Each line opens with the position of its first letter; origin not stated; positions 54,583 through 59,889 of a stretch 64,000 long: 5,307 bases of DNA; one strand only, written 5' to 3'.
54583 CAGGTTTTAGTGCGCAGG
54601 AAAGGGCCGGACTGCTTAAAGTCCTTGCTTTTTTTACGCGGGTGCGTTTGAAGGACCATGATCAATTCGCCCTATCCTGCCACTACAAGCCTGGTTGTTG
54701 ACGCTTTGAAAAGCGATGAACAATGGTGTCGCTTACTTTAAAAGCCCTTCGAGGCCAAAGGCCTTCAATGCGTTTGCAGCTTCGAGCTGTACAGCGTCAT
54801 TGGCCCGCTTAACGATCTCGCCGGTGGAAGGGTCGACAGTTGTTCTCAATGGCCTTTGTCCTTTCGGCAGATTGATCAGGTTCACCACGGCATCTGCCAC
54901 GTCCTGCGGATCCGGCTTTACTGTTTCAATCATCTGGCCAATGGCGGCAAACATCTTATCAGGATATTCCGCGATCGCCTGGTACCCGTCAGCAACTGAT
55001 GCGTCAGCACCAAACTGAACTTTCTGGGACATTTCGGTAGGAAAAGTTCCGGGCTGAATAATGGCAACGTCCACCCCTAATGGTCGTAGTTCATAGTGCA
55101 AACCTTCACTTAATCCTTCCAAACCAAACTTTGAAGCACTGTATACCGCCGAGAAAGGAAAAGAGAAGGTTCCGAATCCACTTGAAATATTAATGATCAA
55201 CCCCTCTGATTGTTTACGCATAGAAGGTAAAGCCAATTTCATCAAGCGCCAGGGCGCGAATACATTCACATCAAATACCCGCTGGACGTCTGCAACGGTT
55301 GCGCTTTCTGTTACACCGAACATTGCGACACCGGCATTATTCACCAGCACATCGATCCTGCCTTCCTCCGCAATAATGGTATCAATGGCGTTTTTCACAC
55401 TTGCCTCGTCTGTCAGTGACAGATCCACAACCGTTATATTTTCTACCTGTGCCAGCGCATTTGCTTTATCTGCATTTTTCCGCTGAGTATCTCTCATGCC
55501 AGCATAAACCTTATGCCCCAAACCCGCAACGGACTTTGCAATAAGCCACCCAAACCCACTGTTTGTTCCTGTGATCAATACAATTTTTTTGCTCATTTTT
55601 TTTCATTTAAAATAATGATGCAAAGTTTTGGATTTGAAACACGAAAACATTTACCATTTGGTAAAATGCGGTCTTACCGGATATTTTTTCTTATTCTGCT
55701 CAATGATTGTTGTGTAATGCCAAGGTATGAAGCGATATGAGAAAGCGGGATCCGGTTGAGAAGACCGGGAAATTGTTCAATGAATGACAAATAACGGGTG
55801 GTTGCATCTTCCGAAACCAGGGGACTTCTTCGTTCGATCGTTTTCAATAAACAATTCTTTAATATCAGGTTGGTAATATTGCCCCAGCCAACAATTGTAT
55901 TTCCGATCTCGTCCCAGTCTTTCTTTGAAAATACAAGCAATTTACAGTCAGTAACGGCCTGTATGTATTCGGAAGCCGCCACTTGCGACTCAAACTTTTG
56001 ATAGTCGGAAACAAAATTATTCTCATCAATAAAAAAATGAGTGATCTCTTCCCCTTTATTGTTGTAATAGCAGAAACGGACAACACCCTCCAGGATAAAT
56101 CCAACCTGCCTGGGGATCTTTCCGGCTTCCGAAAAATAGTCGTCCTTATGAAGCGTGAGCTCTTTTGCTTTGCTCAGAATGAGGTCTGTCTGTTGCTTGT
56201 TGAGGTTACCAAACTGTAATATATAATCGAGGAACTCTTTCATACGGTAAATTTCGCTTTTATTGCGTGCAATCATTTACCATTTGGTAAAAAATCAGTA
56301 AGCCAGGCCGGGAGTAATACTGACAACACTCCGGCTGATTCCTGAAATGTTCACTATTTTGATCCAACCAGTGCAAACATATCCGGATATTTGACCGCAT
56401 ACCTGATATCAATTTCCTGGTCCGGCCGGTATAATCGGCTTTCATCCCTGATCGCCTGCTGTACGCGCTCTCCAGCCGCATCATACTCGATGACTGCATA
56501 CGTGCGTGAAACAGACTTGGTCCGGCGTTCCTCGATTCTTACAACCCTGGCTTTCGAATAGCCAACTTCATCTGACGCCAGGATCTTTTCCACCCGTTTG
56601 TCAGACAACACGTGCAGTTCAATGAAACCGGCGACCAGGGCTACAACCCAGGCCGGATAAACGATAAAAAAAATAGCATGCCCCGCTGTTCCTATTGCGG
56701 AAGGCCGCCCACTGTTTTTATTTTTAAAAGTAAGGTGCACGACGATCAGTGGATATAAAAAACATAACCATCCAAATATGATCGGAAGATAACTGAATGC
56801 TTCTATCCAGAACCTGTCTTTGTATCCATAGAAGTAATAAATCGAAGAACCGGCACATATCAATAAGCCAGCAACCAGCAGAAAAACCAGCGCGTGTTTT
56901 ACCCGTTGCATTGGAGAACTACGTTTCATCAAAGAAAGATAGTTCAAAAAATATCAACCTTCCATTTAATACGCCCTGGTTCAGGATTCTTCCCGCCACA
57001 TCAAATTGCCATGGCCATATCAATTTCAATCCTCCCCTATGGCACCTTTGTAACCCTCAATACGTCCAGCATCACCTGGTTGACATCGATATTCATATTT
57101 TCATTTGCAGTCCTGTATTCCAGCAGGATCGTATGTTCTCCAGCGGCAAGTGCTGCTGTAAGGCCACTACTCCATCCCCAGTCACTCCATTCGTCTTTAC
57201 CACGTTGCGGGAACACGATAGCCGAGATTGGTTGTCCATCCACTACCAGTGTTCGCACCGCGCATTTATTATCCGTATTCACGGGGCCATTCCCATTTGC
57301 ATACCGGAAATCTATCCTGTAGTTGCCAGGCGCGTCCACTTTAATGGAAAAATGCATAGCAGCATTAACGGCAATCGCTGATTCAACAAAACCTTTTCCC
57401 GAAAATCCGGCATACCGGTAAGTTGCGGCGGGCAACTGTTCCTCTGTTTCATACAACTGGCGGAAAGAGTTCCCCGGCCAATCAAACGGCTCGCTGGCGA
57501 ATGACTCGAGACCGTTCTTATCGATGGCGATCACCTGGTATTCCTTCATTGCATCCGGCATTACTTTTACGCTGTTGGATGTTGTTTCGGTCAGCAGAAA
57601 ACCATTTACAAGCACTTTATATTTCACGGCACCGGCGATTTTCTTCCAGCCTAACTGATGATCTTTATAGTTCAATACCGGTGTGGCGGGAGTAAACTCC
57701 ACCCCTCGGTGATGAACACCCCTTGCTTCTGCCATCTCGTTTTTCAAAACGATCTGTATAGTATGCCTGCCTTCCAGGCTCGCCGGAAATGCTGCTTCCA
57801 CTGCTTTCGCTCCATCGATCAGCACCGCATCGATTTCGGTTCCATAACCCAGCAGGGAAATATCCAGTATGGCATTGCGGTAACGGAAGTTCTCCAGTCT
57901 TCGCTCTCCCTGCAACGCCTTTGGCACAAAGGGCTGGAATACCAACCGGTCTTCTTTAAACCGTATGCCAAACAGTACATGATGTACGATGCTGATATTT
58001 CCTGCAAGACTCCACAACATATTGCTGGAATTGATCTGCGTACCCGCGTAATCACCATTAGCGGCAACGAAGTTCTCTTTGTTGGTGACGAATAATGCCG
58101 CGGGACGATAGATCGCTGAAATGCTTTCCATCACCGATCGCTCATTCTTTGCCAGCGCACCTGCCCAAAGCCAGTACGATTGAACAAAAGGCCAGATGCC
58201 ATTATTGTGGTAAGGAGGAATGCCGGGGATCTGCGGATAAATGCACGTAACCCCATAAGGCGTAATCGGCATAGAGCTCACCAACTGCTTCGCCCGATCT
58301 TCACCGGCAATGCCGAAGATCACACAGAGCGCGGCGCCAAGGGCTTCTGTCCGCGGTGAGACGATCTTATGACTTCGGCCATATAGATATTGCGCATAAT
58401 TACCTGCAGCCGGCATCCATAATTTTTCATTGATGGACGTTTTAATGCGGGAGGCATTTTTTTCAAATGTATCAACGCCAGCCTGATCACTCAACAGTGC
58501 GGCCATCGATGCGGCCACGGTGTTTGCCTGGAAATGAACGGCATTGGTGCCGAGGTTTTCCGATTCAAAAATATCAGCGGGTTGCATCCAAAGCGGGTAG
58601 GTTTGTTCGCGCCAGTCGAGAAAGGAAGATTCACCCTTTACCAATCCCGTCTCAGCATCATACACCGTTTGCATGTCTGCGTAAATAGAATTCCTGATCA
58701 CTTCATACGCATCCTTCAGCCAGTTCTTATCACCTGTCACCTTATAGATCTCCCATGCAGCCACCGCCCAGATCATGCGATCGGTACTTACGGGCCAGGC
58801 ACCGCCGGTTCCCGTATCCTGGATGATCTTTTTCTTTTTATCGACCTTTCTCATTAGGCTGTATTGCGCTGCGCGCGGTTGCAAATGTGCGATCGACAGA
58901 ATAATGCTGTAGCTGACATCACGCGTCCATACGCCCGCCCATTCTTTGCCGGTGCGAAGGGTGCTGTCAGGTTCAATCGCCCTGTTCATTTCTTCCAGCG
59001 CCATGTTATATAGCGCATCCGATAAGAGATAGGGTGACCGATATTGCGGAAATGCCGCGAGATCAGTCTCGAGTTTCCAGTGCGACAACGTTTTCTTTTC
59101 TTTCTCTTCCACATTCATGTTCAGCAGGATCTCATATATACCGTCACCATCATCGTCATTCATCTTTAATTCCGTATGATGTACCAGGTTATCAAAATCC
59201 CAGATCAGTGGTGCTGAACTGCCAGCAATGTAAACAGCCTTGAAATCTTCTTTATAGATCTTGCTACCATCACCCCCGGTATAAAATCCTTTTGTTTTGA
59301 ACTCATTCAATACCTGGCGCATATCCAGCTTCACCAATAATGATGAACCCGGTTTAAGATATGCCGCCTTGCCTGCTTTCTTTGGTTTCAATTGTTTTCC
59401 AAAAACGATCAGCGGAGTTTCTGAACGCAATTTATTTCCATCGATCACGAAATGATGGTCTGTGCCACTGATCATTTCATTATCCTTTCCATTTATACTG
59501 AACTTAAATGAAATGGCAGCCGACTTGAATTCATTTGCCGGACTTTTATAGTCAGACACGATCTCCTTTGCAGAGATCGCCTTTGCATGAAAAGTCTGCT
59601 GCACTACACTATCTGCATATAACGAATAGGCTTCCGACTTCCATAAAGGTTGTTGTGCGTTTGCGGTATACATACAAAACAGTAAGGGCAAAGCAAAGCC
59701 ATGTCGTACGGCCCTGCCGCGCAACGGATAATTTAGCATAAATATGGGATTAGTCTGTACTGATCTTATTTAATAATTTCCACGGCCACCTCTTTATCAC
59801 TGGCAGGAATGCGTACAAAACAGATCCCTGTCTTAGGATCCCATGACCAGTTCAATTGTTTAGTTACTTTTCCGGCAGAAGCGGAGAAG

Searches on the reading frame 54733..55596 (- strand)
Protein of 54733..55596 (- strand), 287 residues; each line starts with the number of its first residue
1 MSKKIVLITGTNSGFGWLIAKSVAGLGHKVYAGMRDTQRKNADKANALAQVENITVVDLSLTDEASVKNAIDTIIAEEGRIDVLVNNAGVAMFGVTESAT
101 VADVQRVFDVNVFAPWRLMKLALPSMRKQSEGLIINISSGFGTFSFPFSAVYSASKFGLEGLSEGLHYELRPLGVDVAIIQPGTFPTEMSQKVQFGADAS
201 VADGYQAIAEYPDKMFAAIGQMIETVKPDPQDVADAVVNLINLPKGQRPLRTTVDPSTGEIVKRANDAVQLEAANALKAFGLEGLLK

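Call 3: search_protein_families(library=pfam, proteins=[window:54733-55596:-], max_evalue=0.01)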
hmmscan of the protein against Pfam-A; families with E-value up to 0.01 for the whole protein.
window:54733-55596:- (287 aa): 8 families
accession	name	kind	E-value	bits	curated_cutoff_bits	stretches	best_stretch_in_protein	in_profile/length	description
PF00106.31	adh_short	-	3.3e-48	164.2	26.6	1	4-193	1-190/195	short chain dehydrogenase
PF13561.12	adh_short_C2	-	1.2e-32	113.9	27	1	12-195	5-186/236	Enoyl-(Acyl carrier protein) reductase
PF08659.16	KR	-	1.4e-11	45.1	22.6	1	6-164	3-161/180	KR domain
PF23441.1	SDR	-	1.2e-08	35.1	27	1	4-201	8-209/258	SDR-like rossmann domain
PF05368.20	NmrA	-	0.0001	22.4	27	1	3-73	2-69/298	NmrA-like family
PF01370.27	Epimerase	-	0.0001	22.3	20.9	1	6-123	1-103/240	NAD dependent epimerase/dehydratase family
PF08643.16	DUF1776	-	0.0028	17.5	25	1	93-187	105-201/294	Fungal family of unknown function (DUF1776)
PF13460.12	NAD_binding_10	-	0.0061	16.9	27.2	0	18-72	9-59/184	NAD(P)H-binding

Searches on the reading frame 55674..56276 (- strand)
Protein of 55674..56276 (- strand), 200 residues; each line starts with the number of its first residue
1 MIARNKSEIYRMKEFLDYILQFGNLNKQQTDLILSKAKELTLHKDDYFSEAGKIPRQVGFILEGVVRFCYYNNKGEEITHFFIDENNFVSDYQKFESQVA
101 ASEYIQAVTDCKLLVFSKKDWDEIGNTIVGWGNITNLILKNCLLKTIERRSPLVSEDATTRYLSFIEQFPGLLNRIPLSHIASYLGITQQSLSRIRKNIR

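Call 39: search_protein_families(library=pfam, proteins=[window:55674-56276:-], max_evalue=0.0001)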
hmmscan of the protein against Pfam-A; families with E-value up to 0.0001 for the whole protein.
window:55674-56276:- (200 aa): 1 family
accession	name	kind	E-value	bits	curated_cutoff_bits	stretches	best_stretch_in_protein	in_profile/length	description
PF00027.35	cNMP_binding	-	2.7e-08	34.1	27.5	1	41-124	3-85/89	Cyclic nucleotide-binding domain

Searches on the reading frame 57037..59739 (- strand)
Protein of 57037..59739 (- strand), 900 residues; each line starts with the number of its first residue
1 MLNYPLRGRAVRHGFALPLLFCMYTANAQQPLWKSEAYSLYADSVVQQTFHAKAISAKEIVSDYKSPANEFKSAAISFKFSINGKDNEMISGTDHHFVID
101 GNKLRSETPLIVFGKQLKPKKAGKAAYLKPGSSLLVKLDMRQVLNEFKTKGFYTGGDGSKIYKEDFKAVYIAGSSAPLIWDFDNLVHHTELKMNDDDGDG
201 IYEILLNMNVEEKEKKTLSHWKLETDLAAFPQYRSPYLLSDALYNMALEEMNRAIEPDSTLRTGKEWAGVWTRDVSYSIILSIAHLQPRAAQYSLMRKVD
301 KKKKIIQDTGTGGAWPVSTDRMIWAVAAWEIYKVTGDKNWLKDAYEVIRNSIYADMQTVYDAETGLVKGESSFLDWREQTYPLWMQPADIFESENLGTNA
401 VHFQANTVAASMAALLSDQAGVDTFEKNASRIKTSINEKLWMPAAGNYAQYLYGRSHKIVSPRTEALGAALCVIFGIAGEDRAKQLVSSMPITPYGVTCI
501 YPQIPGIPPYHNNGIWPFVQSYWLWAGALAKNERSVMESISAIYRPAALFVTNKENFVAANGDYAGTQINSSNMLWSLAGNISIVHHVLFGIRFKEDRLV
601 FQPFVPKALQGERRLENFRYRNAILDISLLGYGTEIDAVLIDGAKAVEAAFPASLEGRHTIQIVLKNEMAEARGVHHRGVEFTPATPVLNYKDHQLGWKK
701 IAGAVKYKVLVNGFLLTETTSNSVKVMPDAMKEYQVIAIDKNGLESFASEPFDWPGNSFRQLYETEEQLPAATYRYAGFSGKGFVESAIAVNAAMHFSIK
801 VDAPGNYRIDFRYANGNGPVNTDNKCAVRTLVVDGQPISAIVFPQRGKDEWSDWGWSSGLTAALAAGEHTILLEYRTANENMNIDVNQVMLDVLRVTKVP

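Call 39: search_protein_families(library=pfam, proteins=[window:57037-59739:-], max_evalue=0.0001)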
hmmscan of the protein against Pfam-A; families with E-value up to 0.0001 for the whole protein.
window:57037-59739:- (900 aa): 2 families
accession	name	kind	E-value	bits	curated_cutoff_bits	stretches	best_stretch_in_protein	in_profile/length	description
PF17389.8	Bac_rhamnosid6H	-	1.7e-12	47.8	24.5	1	323-450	102-222/339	Bacterial alpha-L-rhamnosidase 6 hairpin glycosidase domain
PF22422.2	MGH1-like_GH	-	3.4e-10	40.5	27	1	271-503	5-282/356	Mannosylglycerate hydrolase MGH1-like glycoside hydrolase domain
